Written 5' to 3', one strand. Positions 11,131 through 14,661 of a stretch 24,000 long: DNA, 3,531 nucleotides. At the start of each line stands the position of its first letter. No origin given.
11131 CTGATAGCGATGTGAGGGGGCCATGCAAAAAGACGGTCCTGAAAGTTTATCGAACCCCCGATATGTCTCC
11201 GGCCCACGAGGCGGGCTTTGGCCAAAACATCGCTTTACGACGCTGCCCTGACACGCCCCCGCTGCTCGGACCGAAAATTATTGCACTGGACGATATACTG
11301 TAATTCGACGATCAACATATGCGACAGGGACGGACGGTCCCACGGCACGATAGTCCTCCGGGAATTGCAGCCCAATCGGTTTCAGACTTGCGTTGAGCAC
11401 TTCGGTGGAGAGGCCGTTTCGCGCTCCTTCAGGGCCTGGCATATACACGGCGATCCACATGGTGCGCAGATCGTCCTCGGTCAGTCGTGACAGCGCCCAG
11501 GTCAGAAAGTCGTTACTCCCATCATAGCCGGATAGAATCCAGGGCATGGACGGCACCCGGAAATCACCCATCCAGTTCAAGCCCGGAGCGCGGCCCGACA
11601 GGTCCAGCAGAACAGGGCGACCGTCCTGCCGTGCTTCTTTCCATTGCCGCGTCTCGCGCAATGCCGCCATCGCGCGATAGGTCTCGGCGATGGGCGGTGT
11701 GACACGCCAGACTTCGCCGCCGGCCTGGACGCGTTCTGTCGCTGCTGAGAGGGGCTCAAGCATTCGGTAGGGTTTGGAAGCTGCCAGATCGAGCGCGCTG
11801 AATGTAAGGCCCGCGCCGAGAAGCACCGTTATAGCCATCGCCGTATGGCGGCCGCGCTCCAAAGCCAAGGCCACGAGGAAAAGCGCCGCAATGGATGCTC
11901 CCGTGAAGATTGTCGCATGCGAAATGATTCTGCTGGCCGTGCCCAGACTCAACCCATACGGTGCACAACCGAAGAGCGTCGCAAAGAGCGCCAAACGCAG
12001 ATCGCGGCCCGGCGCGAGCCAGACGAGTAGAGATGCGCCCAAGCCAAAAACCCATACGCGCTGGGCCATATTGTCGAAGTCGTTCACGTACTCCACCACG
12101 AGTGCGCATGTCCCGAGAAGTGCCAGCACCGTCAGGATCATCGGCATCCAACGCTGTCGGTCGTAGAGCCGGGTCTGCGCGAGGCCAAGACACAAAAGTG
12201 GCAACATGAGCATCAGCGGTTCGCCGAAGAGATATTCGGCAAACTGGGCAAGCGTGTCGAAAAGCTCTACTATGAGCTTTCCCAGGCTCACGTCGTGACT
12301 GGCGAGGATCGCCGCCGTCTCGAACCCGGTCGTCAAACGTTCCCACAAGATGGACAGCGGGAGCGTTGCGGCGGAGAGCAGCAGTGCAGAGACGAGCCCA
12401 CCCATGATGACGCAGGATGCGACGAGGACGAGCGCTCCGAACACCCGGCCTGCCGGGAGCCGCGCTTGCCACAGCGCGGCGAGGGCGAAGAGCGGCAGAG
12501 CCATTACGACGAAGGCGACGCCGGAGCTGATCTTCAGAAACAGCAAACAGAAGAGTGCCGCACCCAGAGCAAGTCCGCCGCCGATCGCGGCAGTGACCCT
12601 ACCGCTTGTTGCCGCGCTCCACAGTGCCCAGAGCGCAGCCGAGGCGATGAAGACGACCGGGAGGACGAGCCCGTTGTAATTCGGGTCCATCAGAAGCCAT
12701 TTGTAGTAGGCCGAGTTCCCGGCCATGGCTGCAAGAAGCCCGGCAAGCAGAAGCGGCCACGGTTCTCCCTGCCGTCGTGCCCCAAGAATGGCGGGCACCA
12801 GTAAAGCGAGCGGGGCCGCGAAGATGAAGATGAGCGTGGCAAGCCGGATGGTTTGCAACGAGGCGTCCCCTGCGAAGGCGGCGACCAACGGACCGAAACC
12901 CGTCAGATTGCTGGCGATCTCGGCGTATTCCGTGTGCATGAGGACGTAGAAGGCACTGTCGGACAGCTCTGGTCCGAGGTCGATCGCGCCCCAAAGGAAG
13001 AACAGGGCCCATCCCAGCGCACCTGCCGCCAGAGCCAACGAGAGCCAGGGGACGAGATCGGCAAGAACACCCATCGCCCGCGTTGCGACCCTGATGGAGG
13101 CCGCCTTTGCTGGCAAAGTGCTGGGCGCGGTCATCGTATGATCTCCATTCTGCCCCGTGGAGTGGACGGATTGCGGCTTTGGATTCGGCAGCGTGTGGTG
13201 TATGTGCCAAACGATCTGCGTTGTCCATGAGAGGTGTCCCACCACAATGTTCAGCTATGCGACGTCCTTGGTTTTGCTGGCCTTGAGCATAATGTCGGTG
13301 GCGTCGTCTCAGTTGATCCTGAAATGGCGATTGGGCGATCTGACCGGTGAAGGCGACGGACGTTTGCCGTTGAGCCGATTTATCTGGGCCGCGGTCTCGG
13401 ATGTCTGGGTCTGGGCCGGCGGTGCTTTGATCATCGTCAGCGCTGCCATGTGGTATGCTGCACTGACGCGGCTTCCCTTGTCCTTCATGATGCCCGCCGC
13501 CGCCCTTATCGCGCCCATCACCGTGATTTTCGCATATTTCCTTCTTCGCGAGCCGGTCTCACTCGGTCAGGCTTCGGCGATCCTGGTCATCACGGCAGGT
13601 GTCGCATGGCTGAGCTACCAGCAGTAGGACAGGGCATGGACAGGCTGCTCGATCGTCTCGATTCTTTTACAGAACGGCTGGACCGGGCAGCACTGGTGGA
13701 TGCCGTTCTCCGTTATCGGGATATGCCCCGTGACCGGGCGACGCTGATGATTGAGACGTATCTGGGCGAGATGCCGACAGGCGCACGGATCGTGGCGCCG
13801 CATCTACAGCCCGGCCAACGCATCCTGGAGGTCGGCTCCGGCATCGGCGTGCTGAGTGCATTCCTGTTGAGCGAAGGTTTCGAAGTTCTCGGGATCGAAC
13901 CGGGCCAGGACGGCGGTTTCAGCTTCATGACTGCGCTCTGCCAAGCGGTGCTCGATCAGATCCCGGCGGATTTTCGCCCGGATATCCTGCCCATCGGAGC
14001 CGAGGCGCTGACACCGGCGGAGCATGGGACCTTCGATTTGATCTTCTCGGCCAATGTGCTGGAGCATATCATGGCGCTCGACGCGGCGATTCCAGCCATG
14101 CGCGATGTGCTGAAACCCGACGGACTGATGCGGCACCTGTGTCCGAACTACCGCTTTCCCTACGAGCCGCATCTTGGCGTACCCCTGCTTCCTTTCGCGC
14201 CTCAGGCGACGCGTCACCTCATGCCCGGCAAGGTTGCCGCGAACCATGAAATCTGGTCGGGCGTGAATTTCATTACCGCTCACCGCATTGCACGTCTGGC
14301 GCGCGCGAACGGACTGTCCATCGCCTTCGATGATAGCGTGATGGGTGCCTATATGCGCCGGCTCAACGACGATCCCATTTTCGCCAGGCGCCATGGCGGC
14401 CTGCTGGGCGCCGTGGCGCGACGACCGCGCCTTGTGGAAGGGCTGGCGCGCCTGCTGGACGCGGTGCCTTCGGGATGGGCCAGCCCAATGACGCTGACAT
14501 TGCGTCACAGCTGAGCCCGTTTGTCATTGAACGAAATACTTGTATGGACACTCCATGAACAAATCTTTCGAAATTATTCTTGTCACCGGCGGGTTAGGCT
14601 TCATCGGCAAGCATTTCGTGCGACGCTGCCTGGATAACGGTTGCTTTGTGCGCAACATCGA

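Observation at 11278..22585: Arn/Gtr-style make-load-flip-attach glycan-modification system for an unassigned, heavily tailored amino-deoxyhexose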

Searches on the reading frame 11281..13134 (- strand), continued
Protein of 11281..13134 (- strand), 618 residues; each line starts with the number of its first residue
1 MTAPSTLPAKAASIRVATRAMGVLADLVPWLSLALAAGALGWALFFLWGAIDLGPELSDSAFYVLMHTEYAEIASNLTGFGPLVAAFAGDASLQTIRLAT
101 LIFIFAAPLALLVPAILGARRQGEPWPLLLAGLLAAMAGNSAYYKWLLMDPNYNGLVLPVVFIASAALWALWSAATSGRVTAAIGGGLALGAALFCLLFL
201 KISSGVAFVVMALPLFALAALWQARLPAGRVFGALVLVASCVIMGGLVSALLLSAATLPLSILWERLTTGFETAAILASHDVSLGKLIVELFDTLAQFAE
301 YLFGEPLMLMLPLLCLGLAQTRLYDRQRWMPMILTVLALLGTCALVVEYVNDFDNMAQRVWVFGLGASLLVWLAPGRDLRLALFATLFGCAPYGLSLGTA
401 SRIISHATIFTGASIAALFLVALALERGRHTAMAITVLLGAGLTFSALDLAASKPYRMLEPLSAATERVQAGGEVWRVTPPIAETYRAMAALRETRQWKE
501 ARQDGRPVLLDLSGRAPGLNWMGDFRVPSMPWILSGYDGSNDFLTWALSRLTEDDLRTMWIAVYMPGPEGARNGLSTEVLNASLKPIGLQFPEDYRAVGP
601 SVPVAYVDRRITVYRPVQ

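Call 76: find_encoding_contigs(protein=P0010, flank=8000, max_places=2)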
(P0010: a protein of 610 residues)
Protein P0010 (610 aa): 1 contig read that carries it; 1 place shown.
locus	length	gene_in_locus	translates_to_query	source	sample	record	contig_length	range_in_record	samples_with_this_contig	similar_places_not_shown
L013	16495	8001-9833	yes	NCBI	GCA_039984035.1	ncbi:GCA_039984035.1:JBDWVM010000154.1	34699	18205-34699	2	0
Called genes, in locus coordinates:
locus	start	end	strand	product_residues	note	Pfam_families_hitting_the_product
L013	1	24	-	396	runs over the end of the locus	-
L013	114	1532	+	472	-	PF00483:NTP_transferase, PF12804:NTP_transf_3 (weak), PF01050:MannoseP_isomer, PF07883:Cupin_2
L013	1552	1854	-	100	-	PF00816:Histone_HNS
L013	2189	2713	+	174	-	PF09411:PagL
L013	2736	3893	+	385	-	PF00155:Aminotran_1_2, PF01041:DegT_DnrJ_EryC1, PF01053:Cys_Met_Meta_PP (weak)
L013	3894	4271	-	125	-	PF04138:GtrA_DPMS_TM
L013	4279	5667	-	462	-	PF13450:NAD_binding_8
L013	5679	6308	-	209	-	PF13489:Methyltransf_23 (weak), PF13847:Methyltransf_31 (weak), PF08241:Methyltransf_11, PF08242:Methyltransf_12, PF13649:Methyltransf_25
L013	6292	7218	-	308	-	PF00535:Glycos_transf_2, PF13641:Glyco_tranf_2_3 (weak)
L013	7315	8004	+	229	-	PF08889:WbqC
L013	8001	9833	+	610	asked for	-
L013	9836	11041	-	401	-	PF04932:Wzy_C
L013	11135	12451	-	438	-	PF13439:Glyco_transf_4, PF13579:Glyco_trans_4_4, PF00534:Glycos_transf_1, PF13692:Glyco_trans_1_4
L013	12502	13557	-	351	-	-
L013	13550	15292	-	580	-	PF13692:Glyco_trans_1_4 (faint)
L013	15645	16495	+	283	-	?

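Call 77: find_encoding_contigs(protein=P0018, flank=8000, max_places=2)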
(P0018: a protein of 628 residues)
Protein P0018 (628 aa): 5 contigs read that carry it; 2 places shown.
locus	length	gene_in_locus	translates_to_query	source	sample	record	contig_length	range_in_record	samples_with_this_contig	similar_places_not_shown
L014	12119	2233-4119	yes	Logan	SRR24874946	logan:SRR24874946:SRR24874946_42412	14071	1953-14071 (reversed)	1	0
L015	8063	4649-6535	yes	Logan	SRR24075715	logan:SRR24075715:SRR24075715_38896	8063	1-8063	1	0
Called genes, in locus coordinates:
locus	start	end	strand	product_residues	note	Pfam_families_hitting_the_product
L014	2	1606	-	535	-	?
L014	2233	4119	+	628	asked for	-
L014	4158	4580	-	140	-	PF04138:GtrA_DPMS_TM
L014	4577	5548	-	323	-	PF05050:Methyltransf_21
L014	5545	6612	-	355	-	PF04321:RmlD_sub_bind (faint), PF01073:3Beta_HSD (weak), PF01370:Epimerase, PF07993:NAD_binding_4 (weak), PF16363:GDP_Man_Dehyd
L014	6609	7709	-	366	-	PF04321:RmlD_sub_bind (weak), PF01073:3Beta_HSD (weak), PF01370:Epimerase, PF02719:Polysacc_synt_2, PF07993:NAD_binding_4 (faint), PF16363:GDP_Man_Dehyd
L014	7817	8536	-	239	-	PF00483:NTP_transferase, PF12804:NTP_transf_3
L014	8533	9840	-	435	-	PF01041:DegT_DnrJ_EryC1, PF01212:Beta_elim_lyase (faint)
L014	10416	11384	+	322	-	PF00535:Glycos_transf_2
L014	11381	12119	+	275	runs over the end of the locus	PF00456:Transketolase_N, PF13292:DXP_synthase_N (faint), PF00676:E1_dh, PF09364:XFP_N, PF02775:TPP_enzyme_C (weak)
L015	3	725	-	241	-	?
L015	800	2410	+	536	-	PF00665:rve (weak), PF27155:Y4rL_C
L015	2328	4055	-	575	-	PF00353:HemolysinCabind (faint), PF08548:Peptidase_M10_C, PF07483:W_rich_C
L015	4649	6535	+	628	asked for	-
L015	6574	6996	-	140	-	PF04138:GtrA_DPMS_TM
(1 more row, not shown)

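Call 78: find_related_loci(query=A3, collection=viral_contigs, flank=10000)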
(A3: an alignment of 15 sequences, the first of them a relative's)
Query A3 (618 aa) in viral_contigs; peptide patterns used: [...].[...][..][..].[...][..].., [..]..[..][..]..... (x = any residue, [..] = any of these).
10 stretches matched a pattern, but none encodes a relative of the query by tblastn (E <= 1e-3).

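Call 79: find_related_loci(query=A3, collection=metagenome_contigs, flank=10000)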
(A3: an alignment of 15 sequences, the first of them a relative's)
Query A3 (618 aa) in metagenome_contigs; peptide patterns used: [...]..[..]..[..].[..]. (x = any residue, [..] = any of these).
30 stretches matched a pattern, but none encodes a relative of the query by tblastn (E <= 1e-3).

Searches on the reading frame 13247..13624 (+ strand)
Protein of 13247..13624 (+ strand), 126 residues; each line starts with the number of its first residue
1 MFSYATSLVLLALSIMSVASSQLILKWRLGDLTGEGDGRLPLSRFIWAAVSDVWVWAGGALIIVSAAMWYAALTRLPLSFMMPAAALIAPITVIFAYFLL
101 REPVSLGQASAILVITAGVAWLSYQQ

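Call 5: search_protein_families(library=pfam, proteins=[window:13247-13624:+], max_evalue=0.01)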
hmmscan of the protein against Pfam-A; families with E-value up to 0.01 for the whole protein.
window:13247-13624:+ (126 aa): 1 family
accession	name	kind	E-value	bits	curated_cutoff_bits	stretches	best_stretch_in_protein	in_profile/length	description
PF00892.27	EamA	-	0.0023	18.6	28.2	1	56-123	66-134/135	EamA-like transporter family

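Call 8: search_protein_families(library=ncbifam, proteins=[window:13247-13624:+], max_evalue=0.01)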
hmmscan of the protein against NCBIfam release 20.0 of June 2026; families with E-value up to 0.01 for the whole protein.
window:13247-13624:+ (126 aa): 1 family
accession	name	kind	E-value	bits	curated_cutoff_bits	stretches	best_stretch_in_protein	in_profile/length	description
NF002816.2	PRK02971.1-2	equivalog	0.0033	17.9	99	1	13-123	5-117/120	4-amino-4-deoxy-L-arabinose-phosphoundecaprenol flippase subunit ArnF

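Call 73: search_protein_families(library=pfam, proteins=[window:13247-13624:+], max_evalue=10)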
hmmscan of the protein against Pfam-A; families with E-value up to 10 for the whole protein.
window:13247-13624:+ (126 aa): 3 families
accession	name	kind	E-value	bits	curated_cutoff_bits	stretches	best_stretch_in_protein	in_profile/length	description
PF00892.27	EamA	-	0.0023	18.6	28.2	1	56-123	66-134/135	EamA-like transporter family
PF05653.20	Mg_trans_NIPA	-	0.025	14.2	26.2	1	9-108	7-105/295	Magnesium transporter NIPA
PF04142.21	Nuc_sug_transp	-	0.03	13.9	27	1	60-126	91-157/315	Nucleotide-sugar transporter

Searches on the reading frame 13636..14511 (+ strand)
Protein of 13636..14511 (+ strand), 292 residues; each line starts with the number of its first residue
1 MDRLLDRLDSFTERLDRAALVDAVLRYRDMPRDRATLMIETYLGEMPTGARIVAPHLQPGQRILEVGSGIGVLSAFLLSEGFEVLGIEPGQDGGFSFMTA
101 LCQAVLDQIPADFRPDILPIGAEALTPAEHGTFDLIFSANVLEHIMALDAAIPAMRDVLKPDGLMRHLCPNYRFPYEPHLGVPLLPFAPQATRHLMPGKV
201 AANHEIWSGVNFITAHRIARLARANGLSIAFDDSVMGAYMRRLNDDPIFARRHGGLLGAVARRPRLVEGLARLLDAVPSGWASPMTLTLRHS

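Call 5: search_protein_families(library=pfam, proteins=[window:13636-14511:+], max_evalue=0.01)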
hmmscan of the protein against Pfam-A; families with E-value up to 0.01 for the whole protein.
window:13636-14511:+ (292 aa): 6 families
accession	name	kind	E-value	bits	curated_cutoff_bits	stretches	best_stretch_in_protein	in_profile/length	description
PF13489.12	Methyltransf_23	-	2.2e-13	50.7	27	1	54-229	17-161/164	Methyltransferase domain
PF08241.18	Methyltransf_11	-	2.4e-09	38.2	21.2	1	64-165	1-93/95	Methyltransferase domain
PF08242.18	Methyltransf_12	-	8.3e-09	36.5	30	1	64-164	1-97/98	Methyltransferase domain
PF13649.12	Methyltransf_25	-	7.7e-08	33.4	27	1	63-163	1-97/97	Methyltransferase domain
PF08003.17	Methyltransf_9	-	8.3e-06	25.4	23.8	1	53-163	107-213/315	Protein of unknown function (DUF1698)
PF13847.12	Methyltransf_31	-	2.2e-05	24.6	27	1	128-166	70-108/145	Methyltransferase domain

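Call 8: search_protein_families(library=ncbifam, proteins=[window:13636-14511:+], max_evalue=0.01)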
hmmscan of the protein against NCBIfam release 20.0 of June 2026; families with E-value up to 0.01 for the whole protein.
window:13636-14511:+ (292 aa): 8 families
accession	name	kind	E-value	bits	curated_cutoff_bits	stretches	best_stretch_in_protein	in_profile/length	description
TIGR01983.1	UbiG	equivalog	3.9e-09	36.2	102.95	1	60-165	50-149/228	bifunctional 2-polyprenyl-6-hydroxyphenol methylase/3-demethylubiquinol 3-O-methyltransferase UbiG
NF043040.1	corrin_prot_MT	hypoth_equivalog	1.3e-06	28.1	180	1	46-165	27-145/216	corrinoid protein-associated methyltransferase CpaM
TIGR00452.1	TIGR00452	equivalog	6e-06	25.3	275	1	53-163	109-215/316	tRNA 5-methoxyuridine(34)/uridine 5-oxyacetic acid(34) synthase CmoB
NF045667.1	MTase_DVU1556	equivalog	6.4e-06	25.8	155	1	55-165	18-117/213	DVU_1556 family methyltransferase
NF011650.0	PRK15068.1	equivalog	1.5e-05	24.1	209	1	52-163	113-221/324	tRNA 5-methoxyuridine(34)/uridine 5-oxyacetic acid(34) synthase CmoB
TIGR02072.1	BioC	equivalog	0.00021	21.2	184.95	1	61-165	36-130/244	malonyl-ACP O-methyltransferase BioC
NF047649.1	MTase_UXPK_star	exception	0.0024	17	460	1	54-164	72-178/283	methyltransferase/UXPK-star double selenoprotein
TIGR00755.1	ksgA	equivalog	0.0026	17.1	171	1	56-88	26-58/256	16S rRNA (adenine(1518)-N(6)/adenine(1519)-N(6))-dimethyltransferase RsmA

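Call 36: search_solved_structures(query=window:13636-14511:+, max_evalue=0.01)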
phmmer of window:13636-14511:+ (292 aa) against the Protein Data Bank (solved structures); distinct sequences matched with E-value up to 0.01: 11.
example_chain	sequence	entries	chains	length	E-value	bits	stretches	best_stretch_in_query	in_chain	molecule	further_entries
4rv9_A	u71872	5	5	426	1.2e-05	28.2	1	20-166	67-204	D-mycarose 3-C-methyltransferase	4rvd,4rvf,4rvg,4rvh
5wp5_A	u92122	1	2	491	0.00027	23.7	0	50-164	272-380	Phosphomethylethanolamine N-methyltransferase 2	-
2avn_A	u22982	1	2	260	0.00032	23.4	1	56-172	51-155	ubiquinone/menaquinone biosynthesis methyltransferase-related protein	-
4p7c_A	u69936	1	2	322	0.00054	22.7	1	53-163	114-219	tRNA (mo5U34)-methyltransferase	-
3mgg_A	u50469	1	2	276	0.0015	21.3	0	59-165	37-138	Methyltransferase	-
3cjt_A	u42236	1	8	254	0.0018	21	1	51-163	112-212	Ribosomal protein L11 methyltransferase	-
1ufk_A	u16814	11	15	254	0.0019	20.9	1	51-163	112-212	TT0836 protein | Ribosomal protein L11 methyltransferase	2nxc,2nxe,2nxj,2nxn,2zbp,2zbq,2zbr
4kdr_A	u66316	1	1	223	0.0031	20.2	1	60-163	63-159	3-demethylubiquinone-9 3-methyltransferase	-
5dpm_A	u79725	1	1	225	0.0032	20.2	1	60-163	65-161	Ubiquinone biosynthesis O-methyltransferase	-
5wp4_A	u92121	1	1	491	0.0035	20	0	53-165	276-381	Phosphoethanolamine N-methyltransferase 1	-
4kdc_A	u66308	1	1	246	0.0036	20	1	60-163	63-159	3-demethylubiquinone-9 3-methyltransferase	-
